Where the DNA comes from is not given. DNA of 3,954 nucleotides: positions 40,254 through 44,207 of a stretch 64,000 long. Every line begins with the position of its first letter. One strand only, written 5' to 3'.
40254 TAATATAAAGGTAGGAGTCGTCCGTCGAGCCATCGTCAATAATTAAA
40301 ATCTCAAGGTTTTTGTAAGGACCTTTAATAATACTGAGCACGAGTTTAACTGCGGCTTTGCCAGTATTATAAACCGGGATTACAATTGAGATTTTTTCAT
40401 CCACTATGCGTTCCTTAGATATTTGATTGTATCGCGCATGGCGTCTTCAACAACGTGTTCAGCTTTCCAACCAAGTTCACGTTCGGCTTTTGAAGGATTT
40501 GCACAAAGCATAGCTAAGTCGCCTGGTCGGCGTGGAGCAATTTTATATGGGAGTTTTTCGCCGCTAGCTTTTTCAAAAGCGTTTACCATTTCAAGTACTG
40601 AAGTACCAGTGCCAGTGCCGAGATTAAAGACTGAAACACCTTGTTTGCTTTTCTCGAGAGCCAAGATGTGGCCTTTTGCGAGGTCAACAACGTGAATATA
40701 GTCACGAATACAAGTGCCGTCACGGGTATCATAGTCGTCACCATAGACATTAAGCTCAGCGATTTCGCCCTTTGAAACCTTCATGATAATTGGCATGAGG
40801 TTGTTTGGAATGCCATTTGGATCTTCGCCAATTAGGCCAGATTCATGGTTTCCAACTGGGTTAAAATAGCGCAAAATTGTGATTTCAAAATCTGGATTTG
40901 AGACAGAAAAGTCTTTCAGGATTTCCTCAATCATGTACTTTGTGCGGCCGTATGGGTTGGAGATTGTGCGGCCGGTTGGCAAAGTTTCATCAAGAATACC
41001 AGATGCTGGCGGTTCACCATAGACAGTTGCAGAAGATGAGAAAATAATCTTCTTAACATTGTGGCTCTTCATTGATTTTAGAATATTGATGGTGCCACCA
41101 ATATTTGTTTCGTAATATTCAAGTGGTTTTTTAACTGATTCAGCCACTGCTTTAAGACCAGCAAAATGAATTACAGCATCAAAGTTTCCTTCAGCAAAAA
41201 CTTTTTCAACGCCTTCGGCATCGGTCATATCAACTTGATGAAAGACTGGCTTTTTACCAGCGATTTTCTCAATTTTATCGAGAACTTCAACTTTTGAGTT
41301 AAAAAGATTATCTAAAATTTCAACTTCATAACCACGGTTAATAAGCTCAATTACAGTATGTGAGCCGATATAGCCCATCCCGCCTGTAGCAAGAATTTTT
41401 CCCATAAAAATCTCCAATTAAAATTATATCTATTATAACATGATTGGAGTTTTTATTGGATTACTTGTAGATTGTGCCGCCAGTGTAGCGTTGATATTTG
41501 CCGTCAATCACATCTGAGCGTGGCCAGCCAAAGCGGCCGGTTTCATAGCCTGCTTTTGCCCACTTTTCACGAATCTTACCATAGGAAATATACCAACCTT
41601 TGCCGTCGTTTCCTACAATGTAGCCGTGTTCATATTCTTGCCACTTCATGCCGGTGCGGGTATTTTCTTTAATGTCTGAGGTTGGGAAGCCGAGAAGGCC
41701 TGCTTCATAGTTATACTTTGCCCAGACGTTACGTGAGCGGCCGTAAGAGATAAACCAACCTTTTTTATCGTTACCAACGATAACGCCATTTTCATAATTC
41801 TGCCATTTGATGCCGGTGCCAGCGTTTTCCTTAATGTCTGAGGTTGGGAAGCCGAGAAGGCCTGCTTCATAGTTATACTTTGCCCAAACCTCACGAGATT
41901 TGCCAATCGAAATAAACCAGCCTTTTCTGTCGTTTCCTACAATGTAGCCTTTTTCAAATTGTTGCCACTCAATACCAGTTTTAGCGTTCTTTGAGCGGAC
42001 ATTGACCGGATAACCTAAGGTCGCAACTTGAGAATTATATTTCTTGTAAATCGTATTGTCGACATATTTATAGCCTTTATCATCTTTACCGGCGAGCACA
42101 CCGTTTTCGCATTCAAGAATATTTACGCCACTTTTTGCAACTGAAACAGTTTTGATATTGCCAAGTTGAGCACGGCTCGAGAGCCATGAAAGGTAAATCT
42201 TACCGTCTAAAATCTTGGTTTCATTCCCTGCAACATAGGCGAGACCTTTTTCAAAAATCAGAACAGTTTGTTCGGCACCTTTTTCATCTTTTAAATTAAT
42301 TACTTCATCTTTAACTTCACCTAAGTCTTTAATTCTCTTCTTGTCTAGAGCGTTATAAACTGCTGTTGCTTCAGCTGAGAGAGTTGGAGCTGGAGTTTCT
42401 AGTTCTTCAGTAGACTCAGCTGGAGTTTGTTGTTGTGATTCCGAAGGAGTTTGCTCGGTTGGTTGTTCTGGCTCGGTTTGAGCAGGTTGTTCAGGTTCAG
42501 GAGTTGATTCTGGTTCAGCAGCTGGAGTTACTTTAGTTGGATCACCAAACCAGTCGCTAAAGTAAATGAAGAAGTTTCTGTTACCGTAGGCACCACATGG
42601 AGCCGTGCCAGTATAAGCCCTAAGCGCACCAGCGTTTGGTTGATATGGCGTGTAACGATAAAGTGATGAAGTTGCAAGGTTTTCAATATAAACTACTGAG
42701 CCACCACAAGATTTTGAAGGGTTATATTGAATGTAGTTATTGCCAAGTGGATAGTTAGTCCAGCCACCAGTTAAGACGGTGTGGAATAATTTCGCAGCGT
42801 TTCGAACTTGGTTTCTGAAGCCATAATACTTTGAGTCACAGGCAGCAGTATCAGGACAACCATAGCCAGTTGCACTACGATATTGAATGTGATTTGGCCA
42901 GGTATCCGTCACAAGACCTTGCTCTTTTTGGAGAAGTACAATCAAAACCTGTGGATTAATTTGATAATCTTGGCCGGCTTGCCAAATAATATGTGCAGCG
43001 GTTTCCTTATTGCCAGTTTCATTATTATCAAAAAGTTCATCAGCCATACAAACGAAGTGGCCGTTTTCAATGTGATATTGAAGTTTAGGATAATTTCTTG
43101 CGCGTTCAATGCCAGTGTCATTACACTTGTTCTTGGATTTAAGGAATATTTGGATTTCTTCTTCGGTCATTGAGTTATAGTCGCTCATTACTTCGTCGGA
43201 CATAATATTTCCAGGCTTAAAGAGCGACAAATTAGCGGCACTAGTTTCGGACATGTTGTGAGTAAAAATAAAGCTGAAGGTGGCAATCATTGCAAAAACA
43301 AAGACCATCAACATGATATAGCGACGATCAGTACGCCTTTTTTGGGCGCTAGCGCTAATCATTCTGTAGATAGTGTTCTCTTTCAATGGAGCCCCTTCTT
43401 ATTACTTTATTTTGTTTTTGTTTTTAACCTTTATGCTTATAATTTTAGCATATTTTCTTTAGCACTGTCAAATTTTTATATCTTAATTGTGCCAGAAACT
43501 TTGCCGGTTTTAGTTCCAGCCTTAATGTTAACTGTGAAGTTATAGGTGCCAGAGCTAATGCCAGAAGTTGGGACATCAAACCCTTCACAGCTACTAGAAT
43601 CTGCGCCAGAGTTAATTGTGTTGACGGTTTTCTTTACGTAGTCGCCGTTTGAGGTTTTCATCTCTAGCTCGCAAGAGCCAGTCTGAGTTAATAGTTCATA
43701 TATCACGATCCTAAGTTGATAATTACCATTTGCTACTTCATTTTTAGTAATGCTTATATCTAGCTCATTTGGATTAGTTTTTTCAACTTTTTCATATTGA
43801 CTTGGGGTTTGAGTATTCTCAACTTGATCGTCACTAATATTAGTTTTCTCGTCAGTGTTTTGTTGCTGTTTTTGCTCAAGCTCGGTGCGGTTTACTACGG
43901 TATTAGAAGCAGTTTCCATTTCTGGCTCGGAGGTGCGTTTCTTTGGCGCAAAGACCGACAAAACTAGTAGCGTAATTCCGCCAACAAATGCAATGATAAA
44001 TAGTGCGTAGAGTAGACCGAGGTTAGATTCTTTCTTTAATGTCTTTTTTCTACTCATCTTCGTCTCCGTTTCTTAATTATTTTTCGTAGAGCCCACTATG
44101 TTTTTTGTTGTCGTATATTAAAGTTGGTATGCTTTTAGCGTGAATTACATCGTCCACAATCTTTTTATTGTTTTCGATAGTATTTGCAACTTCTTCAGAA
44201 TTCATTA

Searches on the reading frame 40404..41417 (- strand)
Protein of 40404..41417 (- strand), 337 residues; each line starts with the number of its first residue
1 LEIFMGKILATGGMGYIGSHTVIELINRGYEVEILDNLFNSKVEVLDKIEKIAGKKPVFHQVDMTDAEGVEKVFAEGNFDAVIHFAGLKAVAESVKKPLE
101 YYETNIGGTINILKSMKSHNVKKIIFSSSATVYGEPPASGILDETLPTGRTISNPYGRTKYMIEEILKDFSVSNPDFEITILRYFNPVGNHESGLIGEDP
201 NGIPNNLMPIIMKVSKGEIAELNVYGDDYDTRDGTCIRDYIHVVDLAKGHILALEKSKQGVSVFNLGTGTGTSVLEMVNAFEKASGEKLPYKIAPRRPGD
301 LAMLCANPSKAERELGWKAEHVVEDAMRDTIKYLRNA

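Call 10: search_protein_families(library=pfam, proteins=[window:40404-41417:-], max_evalue=0.001)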
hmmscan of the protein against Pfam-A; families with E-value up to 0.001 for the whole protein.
window:40404-41417:- (337 aa): 8 families
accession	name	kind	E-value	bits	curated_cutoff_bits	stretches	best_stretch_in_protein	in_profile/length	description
PF16363.11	GDP_Man_Dehyd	-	2.4e-56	192.1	27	1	9-330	1-332/332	GDP-mannose 4,6 dehydratase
PF01370.27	Epimerase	-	3.3e-54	184.3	20.9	1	8-267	1-240/240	NAD dependent epimerase/dehydratase family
PF01073.25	3Beta_HSD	-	2.4e-22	79.7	22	1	10-168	2-158/280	3-beta hydroxysteroid dehydrogenase/isomerase family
PF02719.21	Polysacc_synt_2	-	4.3e-12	46.3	20.2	1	8-129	1-128/293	Polysaccharide biosynthesis protein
PF04321.23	RmlD_sub_bind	-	2.3e-09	37.2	27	1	7-169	2-138/287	RmlD substrate binding domain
PF13460.12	NAD_binding_10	-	3.5e-09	37.2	27.2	1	12-183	1-142/184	NAD(P)H-binding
PF07993.18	NAD_binding_4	-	1.7e-08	34.4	20.1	1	78-198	88-218/258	Male sterility protein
PF00106.31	adh_short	-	5.3e-08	33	26.6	1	8-130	3-137/195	short chain dehydrogenase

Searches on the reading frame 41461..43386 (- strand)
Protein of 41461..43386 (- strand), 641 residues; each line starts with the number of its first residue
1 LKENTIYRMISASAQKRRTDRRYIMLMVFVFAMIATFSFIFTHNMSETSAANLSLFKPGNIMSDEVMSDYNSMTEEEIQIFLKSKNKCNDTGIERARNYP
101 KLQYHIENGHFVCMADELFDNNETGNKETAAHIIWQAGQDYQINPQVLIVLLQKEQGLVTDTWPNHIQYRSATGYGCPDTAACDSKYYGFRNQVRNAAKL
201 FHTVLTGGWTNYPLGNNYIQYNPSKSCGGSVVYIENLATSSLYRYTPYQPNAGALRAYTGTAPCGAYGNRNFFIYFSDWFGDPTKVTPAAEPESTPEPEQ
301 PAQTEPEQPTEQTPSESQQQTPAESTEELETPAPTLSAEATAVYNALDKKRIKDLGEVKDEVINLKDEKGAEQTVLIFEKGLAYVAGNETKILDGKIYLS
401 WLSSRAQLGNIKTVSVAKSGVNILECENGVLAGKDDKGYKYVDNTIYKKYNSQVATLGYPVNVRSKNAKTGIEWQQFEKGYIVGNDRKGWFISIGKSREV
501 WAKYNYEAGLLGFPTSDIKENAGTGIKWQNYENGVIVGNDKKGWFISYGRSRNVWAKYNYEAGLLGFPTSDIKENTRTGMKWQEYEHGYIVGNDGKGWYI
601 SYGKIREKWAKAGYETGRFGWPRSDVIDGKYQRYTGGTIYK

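Call 10: search_protein_families(library=pfam, proteins=[window:41461-43386:-], max_evalue=0.001)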
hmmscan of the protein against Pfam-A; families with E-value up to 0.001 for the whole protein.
window:41461-43386:- (641 aa): 1 family
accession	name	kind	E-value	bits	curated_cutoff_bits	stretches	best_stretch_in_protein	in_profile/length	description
PF08310.17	LGFP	-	3.8e-19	69.2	22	2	565-617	1-53/53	LGFP repeat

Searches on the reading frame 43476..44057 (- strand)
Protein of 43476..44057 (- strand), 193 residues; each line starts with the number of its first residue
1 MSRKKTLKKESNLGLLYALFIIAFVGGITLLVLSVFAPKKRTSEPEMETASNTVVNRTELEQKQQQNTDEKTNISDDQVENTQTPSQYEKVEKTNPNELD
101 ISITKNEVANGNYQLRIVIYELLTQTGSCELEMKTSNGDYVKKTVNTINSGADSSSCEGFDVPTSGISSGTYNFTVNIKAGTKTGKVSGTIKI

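Call 10: search_protein_families(library=pfam, proteins=[window:43476-44057:-], max_evalue=0.001)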
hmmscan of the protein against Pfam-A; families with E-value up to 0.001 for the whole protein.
window:43476-44057:- (193 aa): 0 families

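Call 75: search_protein_families(library=pfam, proteins=[window:43476-44057:-], max_evalue=0.01)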
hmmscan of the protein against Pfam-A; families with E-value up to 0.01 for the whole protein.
window:43476-44057:- (193 aa): 1 family
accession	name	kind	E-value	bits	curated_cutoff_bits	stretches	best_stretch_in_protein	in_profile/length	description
PF07489.16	Tir_receptor_C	-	0.0073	16.8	25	0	23-104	37-117/221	Translocated intimin receptor (Tir) C-terminus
